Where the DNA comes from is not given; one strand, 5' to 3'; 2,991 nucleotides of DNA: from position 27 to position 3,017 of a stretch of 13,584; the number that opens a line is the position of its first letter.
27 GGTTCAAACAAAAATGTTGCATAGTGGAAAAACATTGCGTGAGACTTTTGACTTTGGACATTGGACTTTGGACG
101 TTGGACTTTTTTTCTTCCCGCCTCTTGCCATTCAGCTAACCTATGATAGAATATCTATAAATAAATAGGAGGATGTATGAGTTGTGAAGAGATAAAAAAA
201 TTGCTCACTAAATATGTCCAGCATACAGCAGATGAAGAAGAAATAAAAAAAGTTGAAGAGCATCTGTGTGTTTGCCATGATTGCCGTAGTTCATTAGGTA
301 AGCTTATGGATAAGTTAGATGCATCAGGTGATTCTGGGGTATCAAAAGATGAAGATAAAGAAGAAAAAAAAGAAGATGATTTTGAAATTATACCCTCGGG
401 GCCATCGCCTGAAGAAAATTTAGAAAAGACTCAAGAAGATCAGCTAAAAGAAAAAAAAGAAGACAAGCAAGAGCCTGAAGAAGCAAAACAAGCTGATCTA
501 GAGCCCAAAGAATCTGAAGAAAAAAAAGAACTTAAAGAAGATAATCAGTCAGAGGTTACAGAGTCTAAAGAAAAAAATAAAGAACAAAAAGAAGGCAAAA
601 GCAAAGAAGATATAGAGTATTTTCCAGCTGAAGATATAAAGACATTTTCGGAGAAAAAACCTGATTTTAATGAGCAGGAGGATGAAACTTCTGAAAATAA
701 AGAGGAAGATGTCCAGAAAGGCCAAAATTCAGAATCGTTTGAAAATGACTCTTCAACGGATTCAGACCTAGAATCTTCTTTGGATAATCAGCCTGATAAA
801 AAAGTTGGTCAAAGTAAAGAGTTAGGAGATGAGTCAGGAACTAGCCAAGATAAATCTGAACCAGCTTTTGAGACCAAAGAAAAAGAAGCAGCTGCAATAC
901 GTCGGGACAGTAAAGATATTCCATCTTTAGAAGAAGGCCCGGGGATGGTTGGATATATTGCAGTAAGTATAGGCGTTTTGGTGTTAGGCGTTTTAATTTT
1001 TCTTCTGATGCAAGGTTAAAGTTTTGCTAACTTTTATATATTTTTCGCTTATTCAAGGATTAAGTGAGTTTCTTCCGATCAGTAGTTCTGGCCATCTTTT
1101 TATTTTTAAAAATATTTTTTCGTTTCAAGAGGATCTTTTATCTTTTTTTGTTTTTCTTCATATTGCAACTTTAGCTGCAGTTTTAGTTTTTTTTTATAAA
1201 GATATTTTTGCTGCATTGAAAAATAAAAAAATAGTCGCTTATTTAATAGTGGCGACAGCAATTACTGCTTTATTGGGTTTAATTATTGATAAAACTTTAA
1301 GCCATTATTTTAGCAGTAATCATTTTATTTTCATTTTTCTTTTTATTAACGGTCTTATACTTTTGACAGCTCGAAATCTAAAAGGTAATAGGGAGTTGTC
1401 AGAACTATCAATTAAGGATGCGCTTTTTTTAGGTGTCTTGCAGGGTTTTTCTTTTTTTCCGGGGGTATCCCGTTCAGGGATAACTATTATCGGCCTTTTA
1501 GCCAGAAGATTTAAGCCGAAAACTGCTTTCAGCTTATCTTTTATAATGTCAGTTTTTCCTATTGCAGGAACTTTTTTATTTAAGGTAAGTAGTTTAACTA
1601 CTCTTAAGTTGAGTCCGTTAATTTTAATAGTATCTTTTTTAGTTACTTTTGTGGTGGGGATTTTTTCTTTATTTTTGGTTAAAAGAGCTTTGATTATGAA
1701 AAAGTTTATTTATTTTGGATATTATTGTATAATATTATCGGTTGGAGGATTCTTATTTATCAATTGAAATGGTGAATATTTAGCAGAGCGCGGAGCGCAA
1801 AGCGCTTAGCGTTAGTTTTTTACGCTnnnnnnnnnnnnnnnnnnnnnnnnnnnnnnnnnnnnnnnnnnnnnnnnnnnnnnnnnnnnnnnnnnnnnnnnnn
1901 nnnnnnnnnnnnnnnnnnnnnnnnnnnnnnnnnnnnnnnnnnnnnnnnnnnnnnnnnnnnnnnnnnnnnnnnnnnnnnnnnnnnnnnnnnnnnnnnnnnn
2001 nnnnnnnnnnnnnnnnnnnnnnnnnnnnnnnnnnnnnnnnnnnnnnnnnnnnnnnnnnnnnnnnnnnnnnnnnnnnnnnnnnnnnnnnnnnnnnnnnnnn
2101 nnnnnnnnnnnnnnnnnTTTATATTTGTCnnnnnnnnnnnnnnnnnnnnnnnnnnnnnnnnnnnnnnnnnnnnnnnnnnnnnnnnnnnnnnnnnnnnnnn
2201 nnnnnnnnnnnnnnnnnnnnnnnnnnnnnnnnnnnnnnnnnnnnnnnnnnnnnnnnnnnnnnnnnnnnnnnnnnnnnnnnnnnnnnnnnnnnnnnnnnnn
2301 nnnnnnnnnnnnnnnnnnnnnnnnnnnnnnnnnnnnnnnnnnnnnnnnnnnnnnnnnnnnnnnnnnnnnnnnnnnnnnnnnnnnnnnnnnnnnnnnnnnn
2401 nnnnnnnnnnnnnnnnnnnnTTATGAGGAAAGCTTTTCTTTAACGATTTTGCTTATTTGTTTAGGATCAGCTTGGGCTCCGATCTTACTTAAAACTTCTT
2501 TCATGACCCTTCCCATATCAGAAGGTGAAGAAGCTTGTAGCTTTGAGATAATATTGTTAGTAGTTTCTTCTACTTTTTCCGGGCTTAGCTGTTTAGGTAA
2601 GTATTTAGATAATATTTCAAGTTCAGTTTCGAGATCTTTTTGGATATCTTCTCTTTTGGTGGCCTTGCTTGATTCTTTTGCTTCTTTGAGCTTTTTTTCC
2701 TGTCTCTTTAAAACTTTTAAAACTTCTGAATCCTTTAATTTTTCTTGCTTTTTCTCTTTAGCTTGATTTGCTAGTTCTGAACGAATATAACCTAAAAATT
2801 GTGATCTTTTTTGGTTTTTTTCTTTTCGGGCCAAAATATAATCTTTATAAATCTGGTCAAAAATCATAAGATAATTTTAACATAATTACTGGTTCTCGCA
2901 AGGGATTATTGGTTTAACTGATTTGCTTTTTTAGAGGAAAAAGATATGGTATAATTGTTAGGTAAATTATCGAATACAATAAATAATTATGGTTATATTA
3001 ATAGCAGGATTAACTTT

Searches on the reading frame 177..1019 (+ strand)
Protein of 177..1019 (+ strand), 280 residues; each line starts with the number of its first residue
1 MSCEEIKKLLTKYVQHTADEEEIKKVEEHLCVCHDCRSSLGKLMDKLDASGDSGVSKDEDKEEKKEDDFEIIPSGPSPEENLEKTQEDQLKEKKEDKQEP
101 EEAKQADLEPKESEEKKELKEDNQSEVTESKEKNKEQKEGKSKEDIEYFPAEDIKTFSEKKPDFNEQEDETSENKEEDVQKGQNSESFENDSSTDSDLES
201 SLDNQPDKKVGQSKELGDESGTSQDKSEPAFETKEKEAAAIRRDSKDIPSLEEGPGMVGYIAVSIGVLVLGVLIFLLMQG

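Call 6: search_protein_families(library=pfam, proteins=[window:177-1019:+], max_evalue=0.001)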
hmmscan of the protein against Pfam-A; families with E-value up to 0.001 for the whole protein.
window:177-1019:+ (280 aa): 1 family
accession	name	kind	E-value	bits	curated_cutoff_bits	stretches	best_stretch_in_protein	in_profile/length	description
PF13490.11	zf-HC2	-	7e-07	29.7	22.2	1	3-37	1-35/35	Putative zinc-finger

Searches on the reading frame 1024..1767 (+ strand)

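Call 6: search_protein_families(library=pfam, proteins=[window:1024-1767:+], max_evalue=0.001)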
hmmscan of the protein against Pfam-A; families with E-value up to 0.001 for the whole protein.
window:1024-1767:+ (247 aa): 2 families
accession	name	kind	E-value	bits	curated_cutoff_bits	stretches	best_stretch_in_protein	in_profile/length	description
PF02673.24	BacA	-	2e-54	185.4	33.4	1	5-240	2-256/257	Bacitracin resistance protein BacA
PF00892.27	EamA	-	0.00045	20.9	28.2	1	70-151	3-87/135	EamA-like transporter family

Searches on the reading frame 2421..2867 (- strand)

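Call 6: search_protein_families(library=pfam, proteins=[window:2421-2867:-], max_evalue=0.001)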
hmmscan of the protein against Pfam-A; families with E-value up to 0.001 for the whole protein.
window:2421-2867:- (148 aa): 1 family
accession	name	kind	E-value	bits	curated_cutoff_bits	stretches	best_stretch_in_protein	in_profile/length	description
PF09424.15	YqeY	-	7.9e-31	107.5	27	1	4-146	2-143/143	Yqey-like protein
